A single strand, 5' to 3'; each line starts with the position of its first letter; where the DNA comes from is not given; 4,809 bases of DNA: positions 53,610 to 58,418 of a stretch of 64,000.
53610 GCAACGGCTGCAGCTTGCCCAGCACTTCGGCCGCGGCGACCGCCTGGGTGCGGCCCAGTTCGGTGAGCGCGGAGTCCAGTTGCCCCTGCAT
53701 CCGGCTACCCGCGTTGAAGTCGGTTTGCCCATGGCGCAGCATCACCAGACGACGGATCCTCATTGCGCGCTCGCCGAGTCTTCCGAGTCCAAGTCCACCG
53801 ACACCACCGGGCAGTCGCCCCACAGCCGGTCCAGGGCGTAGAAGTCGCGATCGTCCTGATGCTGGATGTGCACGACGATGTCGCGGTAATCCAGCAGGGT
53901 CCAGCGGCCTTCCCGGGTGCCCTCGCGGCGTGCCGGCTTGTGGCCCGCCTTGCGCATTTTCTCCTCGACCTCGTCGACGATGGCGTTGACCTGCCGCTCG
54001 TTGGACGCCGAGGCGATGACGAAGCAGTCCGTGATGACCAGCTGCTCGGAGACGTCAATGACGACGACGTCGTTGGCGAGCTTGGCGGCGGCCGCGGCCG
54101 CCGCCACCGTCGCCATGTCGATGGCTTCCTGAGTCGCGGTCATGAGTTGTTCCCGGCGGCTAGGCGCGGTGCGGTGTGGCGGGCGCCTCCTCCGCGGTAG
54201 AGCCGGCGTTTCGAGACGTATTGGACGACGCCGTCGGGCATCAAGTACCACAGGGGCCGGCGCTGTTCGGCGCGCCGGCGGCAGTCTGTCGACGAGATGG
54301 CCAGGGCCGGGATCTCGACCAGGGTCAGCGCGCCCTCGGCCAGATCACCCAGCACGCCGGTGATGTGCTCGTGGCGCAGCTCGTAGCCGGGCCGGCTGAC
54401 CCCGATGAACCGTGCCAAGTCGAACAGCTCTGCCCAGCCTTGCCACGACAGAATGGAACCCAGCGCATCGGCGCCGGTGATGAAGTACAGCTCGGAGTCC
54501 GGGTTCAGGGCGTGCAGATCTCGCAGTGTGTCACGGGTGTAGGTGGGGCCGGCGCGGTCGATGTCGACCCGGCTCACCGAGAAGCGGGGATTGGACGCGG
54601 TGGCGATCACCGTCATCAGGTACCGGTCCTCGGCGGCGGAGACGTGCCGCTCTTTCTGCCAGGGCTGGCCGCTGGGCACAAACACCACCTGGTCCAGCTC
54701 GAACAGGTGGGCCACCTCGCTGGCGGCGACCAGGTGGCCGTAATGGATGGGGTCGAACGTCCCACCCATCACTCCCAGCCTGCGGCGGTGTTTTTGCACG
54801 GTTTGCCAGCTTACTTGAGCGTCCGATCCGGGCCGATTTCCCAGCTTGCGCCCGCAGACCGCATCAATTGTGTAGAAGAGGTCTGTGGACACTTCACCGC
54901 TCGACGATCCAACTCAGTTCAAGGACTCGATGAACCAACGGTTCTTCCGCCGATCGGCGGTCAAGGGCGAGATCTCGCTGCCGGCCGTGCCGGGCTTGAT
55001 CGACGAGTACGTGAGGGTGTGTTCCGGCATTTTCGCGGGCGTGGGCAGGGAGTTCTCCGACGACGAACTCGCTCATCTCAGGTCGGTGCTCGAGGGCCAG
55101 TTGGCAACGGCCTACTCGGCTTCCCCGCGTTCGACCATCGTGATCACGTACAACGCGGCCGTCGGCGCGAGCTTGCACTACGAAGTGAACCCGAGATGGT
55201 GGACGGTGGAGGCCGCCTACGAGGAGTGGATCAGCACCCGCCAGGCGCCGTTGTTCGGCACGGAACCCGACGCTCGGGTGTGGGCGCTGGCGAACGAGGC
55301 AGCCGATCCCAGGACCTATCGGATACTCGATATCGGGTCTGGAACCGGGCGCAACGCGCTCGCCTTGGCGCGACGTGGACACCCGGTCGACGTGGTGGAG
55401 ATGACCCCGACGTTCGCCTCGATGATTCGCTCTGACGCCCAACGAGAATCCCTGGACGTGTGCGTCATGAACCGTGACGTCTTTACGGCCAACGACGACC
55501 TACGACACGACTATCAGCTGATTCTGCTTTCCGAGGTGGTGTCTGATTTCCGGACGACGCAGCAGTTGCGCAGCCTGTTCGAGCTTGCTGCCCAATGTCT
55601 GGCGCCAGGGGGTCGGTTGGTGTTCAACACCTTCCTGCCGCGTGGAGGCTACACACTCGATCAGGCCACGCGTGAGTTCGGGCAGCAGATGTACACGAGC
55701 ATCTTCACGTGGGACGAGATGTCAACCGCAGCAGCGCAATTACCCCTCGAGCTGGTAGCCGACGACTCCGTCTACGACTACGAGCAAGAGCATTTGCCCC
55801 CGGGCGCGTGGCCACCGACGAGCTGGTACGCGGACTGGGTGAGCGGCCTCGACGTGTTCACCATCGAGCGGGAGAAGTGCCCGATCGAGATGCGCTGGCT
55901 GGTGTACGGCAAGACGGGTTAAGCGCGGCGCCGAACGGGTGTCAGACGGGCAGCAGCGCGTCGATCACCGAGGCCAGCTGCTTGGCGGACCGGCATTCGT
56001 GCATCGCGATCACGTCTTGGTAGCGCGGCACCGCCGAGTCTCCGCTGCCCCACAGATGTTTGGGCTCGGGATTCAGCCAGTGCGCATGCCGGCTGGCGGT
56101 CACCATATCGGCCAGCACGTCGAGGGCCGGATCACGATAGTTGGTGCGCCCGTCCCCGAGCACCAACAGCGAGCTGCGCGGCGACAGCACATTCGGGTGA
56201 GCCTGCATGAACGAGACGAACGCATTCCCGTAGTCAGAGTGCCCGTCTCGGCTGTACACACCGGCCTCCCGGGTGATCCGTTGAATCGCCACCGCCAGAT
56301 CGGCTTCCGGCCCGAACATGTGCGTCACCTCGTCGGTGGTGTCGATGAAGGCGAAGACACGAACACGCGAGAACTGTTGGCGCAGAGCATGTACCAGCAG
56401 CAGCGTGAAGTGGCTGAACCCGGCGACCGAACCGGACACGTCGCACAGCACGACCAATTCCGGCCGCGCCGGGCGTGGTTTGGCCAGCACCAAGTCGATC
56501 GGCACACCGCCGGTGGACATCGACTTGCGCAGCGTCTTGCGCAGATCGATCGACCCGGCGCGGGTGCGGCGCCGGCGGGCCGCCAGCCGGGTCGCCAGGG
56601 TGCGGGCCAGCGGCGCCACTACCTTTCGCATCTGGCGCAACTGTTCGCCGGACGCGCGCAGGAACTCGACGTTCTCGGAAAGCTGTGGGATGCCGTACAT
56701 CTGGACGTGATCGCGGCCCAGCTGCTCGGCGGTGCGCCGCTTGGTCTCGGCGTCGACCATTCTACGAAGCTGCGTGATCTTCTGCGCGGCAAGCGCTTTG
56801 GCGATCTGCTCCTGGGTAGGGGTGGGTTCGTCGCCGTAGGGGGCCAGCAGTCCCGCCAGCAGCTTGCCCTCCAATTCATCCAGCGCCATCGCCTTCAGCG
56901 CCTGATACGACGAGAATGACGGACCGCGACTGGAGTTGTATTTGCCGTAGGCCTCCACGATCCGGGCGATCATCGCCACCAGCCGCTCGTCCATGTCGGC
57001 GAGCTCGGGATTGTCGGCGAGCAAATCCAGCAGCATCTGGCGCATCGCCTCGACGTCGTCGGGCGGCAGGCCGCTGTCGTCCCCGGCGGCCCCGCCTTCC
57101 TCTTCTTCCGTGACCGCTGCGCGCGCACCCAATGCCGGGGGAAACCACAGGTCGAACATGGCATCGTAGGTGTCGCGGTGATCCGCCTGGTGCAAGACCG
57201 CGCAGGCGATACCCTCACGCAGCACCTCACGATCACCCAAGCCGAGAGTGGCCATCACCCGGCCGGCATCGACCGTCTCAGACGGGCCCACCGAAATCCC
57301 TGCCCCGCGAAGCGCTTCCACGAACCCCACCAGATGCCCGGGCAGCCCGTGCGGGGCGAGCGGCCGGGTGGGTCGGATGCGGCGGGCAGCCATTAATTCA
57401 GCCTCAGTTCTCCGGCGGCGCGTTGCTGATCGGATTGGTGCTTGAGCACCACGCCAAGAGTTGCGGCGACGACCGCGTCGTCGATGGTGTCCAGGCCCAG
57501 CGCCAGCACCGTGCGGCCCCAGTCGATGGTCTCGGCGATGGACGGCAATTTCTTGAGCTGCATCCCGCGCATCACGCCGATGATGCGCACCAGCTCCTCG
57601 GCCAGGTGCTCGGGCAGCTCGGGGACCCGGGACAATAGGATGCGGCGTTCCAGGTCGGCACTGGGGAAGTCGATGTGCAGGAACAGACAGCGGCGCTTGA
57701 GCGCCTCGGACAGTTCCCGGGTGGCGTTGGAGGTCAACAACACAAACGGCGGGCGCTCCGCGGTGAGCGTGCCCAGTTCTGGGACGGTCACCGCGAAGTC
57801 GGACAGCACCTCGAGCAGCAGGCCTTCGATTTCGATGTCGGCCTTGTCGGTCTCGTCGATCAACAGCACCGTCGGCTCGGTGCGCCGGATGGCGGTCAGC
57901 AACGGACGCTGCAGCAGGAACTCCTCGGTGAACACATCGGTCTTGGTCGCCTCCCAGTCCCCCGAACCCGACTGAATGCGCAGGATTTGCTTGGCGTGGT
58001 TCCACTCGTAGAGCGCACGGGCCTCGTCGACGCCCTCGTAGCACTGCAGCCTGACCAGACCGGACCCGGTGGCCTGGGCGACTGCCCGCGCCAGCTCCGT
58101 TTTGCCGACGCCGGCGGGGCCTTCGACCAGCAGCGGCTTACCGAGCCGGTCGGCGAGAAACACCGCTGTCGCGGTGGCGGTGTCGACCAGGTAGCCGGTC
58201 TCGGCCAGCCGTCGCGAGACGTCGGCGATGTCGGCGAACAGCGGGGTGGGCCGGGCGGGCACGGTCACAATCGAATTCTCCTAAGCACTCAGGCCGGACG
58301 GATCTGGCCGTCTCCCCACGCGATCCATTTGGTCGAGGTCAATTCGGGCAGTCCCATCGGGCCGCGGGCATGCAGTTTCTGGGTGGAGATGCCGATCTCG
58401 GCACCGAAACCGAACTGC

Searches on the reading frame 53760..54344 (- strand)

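Call 50: search_protein_families(library=pfam, proteins=[window:53760-54344:-], max_evalue=0.001)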
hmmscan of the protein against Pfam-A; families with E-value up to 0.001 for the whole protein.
window:53760-54344:- (194 aa): 1 family
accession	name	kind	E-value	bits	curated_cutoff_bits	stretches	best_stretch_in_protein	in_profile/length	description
PF02410.21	RsfS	-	1.1e-32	112.6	21.6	1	81-175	3-98/98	Ribosomal silencing factor during starvation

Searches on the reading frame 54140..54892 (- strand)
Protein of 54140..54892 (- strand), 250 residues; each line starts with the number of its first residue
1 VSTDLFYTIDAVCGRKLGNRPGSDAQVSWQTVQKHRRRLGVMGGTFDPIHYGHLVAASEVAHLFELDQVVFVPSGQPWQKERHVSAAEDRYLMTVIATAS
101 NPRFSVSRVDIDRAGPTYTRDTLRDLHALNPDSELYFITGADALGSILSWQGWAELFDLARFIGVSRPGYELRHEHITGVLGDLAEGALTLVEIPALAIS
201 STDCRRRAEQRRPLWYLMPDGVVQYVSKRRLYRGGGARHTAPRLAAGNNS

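Call 28: search_protein_families(library=pfam, proteins=[window:54140-54892:-], max_evalue=0.001)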
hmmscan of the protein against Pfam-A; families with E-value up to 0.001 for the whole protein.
window:54140-54892:- (250 aa): 1 family
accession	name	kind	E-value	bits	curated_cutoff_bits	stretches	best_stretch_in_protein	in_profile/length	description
PF01467.32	CTP_transf_like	-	3.1e-29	102.3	21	1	41-207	1-133/133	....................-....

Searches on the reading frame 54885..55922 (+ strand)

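Call 28: search_protein_families(library=pfam, proteins=[window:54885-55922:+], max_evalue=0.001)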
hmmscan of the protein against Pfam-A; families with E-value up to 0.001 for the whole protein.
window:54885-55922:+ (345 aa): 8 families
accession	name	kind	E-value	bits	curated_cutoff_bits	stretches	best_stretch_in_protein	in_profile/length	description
PF13649.12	Methyltransf_25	-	7.2e-10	39.9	27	1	147-243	1-97/97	Methyltransferase domain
PF13489.12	Methyltransf_23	-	5.7e-09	36.4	27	1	140-257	19-124/164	Methyltransferase domain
PF08241.18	Methyltransf_11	-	4.4e-07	30.9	21.2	1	148-247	1-95/95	Methyltransferase domain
PF03848.20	TehB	-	6e-07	29.5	20.4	1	146-244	33-129/193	Tellurite resistance protein TehB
PF08242.18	Methyltransf_12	-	2.6e-06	28.5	30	1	148-245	1-98/98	Methyltransferase domain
PF13847.12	Methyltransf_31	-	0.0001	22.5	27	1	145-251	5-113/145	Methyltransferase domain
PF05175.20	MTS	-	0.0003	20.9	23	1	141-251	29-144/170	Methyltransferase small domain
PF05891.18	Methyltransf_PK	-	0.00056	19.9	27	1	141-260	53-173/218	AdoMet dependent proline di-methyltransferase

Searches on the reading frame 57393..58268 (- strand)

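Call 28: search_protein_families(library=pfam, proteins=[window:57393-58268:-], max_evalue=0.001)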
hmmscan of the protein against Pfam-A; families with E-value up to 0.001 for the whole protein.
window:57393-58268:- (291 aa): 6 families
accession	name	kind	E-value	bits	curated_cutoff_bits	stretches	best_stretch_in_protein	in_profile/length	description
PF07728.20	AAA_5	-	3.3e-12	47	22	1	46-194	2-139/139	AAA domain (dynein-related subfamily)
PF00004.35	AAA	-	2.6e-10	41.3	21.2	1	47-194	2-123/131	ATPase family associated with various cellular activities (AAA)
PF07724.20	AAA_2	-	2.6e-07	31.3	27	1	47-161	7-105/166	AAA domain (Cdc48 subfamily)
PF13191.12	AAA_16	-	8.8e-07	30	32.6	1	43-150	22-151/167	AAA ATPase domain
PF13401.12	AAA_22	-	3.6e-05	24.5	27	1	45-145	7-98/130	AAA domain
PF07726.17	AAA_3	-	5.6e-05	23.5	27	0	46-76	2-32/131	ATPase family associated with various cellular activities (AAA)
